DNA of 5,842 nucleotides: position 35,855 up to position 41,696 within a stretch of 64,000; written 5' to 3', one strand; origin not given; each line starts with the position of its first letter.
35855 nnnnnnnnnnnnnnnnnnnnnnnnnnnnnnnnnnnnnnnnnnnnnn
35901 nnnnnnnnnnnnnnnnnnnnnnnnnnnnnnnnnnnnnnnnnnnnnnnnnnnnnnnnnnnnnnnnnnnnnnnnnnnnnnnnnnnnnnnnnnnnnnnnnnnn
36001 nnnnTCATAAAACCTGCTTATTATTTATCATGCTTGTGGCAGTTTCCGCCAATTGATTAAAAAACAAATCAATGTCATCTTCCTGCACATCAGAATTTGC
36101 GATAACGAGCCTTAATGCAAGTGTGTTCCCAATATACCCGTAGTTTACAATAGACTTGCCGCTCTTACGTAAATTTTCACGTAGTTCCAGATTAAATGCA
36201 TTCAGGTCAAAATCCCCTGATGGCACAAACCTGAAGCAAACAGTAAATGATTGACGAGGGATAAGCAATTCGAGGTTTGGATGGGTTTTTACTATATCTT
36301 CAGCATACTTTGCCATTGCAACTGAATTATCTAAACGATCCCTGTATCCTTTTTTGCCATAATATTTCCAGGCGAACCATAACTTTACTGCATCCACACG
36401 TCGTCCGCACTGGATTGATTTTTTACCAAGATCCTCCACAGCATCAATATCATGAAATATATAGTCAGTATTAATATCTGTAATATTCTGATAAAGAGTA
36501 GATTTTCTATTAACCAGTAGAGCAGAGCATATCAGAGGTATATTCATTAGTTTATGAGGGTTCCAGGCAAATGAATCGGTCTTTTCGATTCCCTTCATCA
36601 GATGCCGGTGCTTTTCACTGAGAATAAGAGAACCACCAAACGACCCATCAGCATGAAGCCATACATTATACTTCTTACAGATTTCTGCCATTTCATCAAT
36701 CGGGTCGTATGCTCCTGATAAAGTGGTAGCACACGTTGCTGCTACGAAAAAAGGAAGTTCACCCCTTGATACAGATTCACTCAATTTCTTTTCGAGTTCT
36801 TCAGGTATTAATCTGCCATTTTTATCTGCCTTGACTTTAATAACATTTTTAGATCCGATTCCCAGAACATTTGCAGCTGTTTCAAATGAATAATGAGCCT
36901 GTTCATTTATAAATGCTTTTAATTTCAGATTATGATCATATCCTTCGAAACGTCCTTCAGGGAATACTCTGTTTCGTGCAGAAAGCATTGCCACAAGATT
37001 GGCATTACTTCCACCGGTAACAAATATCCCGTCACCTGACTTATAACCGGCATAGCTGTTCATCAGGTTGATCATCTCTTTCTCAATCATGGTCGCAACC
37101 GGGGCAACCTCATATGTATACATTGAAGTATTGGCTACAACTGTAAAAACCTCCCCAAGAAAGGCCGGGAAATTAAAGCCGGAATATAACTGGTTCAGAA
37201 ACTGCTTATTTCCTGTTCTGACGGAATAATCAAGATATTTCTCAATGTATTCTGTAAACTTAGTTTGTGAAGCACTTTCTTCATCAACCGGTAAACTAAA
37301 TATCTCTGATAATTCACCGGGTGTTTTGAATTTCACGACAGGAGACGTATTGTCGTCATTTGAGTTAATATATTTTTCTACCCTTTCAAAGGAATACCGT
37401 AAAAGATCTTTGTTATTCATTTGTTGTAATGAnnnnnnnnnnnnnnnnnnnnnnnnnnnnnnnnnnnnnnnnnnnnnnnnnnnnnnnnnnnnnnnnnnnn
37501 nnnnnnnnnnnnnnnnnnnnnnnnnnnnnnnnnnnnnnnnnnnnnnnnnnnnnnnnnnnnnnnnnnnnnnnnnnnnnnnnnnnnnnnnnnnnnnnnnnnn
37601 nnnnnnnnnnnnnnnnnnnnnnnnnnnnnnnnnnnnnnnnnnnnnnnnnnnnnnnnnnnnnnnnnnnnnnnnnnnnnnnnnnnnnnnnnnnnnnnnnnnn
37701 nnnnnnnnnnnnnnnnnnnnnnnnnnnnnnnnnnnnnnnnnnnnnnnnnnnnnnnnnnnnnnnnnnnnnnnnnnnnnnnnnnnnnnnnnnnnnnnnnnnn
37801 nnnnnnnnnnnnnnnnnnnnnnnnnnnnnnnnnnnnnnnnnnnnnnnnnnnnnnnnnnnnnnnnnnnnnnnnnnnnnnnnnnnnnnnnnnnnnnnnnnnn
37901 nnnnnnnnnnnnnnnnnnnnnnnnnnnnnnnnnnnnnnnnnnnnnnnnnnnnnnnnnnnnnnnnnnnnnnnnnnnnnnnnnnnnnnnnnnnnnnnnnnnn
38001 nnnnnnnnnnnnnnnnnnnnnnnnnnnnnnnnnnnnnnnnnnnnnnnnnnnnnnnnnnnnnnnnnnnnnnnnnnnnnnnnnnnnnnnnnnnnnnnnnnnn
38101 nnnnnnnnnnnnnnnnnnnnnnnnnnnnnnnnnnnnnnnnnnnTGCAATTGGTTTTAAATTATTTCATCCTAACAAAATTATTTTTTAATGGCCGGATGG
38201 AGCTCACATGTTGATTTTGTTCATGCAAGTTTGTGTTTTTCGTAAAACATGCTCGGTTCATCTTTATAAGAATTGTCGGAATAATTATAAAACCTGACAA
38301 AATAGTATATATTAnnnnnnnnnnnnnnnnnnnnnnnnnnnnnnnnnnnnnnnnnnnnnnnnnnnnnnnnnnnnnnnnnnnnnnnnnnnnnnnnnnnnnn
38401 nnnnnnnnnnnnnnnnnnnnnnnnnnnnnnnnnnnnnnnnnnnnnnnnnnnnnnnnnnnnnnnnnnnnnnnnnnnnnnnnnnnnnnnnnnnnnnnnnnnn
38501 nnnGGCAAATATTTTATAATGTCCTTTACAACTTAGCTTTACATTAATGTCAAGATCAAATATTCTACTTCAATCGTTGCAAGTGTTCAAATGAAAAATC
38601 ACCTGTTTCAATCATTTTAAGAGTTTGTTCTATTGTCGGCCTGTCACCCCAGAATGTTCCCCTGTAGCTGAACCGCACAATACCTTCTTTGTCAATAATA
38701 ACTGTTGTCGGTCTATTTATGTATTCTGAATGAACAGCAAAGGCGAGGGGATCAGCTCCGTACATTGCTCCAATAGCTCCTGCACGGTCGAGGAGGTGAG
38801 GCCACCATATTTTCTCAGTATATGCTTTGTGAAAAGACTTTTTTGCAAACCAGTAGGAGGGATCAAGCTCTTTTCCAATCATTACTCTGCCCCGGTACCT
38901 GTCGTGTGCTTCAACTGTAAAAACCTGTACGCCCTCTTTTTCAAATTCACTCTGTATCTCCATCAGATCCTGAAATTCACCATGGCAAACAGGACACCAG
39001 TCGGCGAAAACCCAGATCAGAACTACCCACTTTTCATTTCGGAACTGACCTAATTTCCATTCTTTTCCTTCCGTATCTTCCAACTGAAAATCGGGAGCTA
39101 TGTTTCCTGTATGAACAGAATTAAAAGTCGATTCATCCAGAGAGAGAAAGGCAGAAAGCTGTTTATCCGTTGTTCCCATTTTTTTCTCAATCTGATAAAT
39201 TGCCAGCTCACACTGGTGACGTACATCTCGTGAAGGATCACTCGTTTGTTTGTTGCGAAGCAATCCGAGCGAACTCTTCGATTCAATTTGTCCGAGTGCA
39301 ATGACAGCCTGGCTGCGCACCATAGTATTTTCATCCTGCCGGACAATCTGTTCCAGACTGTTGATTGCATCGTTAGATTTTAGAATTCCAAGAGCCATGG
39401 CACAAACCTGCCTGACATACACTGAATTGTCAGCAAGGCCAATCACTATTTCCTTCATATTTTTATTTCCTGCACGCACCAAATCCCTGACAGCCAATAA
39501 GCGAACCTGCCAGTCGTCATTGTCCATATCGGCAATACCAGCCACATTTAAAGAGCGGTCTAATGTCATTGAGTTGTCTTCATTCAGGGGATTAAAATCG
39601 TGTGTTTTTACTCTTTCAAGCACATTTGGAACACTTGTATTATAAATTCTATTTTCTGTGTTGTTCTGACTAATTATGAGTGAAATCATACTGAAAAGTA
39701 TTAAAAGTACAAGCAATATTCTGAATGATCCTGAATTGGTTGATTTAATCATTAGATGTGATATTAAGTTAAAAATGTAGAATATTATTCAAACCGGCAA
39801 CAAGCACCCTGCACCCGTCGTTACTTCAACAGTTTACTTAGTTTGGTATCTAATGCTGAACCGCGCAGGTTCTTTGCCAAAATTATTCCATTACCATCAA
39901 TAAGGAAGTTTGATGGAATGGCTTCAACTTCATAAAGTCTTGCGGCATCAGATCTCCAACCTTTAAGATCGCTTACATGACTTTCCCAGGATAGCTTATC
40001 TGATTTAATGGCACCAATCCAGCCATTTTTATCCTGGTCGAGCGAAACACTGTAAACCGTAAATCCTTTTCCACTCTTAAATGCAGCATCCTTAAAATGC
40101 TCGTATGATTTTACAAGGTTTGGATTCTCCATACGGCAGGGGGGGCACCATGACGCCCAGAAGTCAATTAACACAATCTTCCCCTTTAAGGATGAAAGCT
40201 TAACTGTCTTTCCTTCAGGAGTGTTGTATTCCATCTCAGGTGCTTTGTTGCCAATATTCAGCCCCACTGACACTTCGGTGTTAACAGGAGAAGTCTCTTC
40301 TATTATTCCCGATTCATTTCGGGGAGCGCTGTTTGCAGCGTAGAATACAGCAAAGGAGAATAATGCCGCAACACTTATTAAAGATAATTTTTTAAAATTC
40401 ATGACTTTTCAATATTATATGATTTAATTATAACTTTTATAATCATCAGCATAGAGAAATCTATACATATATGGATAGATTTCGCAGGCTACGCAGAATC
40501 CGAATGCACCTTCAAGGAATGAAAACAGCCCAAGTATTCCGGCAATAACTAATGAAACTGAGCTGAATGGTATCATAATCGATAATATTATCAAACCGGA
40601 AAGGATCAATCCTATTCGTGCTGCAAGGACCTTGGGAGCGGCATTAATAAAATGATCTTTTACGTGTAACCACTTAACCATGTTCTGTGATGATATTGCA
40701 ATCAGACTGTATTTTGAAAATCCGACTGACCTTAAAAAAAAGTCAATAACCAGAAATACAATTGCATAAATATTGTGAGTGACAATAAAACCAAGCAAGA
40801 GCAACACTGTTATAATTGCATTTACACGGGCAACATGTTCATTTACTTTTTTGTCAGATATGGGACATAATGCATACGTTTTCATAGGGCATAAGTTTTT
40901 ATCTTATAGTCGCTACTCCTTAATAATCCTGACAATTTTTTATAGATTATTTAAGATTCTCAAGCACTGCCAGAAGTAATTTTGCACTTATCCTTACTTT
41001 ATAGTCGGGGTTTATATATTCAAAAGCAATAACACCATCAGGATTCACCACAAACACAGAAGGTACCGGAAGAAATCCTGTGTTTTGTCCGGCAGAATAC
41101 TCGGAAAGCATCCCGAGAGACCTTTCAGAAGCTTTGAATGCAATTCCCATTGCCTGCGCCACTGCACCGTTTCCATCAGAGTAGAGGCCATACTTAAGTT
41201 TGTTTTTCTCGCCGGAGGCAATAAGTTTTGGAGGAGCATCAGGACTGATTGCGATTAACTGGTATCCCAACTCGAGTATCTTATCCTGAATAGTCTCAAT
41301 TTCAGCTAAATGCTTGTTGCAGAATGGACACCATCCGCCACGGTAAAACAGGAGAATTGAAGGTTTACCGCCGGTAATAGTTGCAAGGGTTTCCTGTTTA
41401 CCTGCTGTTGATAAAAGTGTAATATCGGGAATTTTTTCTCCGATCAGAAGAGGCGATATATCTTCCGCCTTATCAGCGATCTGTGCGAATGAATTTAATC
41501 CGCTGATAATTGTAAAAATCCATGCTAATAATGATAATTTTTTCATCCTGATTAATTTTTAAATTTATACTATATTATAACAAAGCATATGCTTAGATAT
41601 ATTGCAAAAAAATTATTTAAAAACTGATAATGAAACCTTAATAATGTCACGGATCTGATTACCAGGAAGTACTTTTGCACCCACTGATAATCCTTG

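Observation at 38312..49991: A 16-gene, single-strand thiol-redox island under an ECF sigma / ZAS anti-sigma pair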

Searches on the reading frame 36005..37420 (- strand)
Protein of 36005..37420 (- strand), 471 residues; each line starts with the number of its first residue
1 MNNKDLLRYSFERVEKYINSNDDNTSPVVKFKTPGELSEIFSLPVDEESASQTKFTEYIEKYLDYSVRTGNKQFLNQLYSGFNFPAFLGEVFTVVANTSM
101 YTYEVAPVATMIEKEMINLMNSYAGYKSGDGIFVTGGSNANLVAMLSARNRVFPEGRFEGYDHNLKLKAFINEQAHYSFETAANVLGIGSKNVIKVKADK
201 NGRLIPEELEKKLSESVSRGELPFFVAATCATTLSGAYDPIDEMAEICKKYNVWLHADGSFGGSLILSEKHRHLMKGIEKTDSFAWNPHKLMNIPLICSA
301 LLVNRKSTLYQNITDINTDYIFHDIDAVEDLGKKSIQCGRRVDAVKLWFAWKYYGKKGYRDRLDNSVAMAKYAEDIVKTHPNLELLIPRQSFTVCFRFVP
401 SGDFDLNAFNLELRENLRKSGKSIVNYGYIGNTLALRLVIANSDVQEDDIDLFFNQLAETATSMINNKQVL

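Call 5: search_protein_families(library=pfam, proteins=[window:36005-37420:-], max_evalue=0.01)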
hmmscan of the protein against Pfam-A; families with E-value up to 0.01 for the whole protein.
window:36005-37420:- (471 aa): 4 families
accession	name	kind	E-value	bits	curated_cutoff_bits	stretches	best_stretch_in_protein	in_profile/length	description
PF00282.25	Pyridoxal_deC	-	8.7e-87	291.7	27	1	34-398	1-374/375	Pyridoxal-dependent decarboxylase conserved domain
PF01212.27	Beta_elim_lyase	-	4.2e-06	26.7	27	1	131-259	50-169/288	Beta-eliminating lyase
PF00266.25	Aminotran_5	-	0.0001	21.9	21.5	1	190-260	113-177/371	Aminotransferase class-V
PF00155.27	Aminotran_1_2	-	0.0017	18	19.7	1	113-263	48-190/361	Aminotransferase class I and II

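Call 41: search_solved_structures(query=window:36005-37420:-, max_evalue=1e-20)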
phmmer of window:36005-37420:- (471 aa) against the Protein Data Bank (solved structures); distinct sequences matched with E-value up to 1e-20: 29.
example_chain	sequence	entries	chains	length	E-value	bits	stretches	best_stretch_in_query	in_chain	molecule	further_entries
2jis_A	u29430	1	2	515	3.6e-99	335.8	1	15-459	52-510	CYSTEINE SULFINIC ACID DECARBOXYLASE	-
6zek_A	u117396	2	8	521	1.5e-98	333.7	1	24-457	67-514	Cysteine sulfinic acid decarboxylase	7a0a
6enz_A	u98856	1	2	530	2.9e-95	322.9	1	22-457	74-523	Acidic amino acid decarboxylase GADL1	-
3vp6_A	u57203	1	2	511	3.1e-93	316.3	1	16-458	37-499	Glutamate decarboxylase 1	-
2okk_A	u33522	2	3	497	4.6e-93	315.7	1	16-457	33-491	Glutamate decarboxylase 2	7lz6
2okj_A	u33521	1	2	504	1.7e-92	313.8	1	16-457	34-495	Glutamate decarboxylase 1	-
8zpi_A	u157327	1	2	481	8.2e-57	196.2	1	83-423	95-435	Diaminobutyrate-2-oxoglutarate transaminase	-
4rit_B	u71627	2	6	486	3.3e-52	181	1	44-458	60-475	Pyridoxal-dependent decarboxylase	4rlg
4riz_A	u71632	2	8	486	3e-51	177.9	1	44-458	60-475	Pyridoxal-dependent decarboxylase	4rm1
4rj0_B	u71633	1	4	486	3.4e-51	177.7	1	44-458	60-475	Pyridoxal-dependent decarboxylase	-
5o5c_A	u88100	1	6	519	2.3e-50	175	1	34-451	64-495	Putative decarboxylase involved in desferrioxamine biosynthesis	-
2qma_A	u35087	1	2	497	9.9e-50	172.9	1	66-458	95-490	Diaminobutyrate-pyruvate transaminase and L-2,4-diaminobutyrate decarboxylase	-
6eew_A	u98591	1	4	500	6e-48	167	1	83-452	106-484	Aromatic-L-amino-acid decarboxylase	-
6khn_A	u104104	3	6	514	4.4e-47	164.1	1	82-466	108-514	Tryptophan decarboxylase 1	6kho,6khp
6eei_A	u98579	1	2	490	6.1e-45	157.1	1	70-460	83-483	Tyrosine decarboxylase 1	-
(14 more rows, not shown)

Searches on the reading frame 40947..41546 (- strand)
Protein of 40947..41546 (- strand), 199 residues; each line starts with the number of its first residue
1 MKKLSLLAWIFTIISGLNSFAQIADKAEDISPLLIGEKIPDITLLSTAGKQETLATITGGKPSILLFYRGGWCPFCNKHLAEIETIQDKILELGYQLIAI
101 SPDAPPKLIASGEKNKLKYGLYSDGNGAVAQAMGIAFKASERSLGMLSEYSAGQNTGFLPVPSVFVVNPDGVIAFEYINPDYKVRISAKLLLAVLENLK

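Call 5: search_protein_families(library=pfam, proteins=[window:40947-41546:-], max_evalue=0.01)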
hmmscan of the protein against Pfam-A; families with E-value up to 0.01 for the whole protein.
window:40947-41546:- (199 aa): 4 families
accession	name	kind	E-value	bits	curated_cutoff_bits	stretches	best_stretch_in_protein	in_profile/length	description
PF00578.27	AhpC-TSA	-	4.8e-24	85.1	26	1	35-174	1-122/124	AhpC/TSA family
PF08534.16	Redoxin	-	8.7e-18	65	26.6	1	36-182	3-137/148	Redoxin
PF13098.12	Thioredoxin_2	-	0.0022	18.8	27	1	59-170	4-85/104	Thioredoxin-like domain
PF13905.12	Thioredoxin_8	-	0.0053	17.5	27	0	64-171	4-92/94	Thioredoxin-like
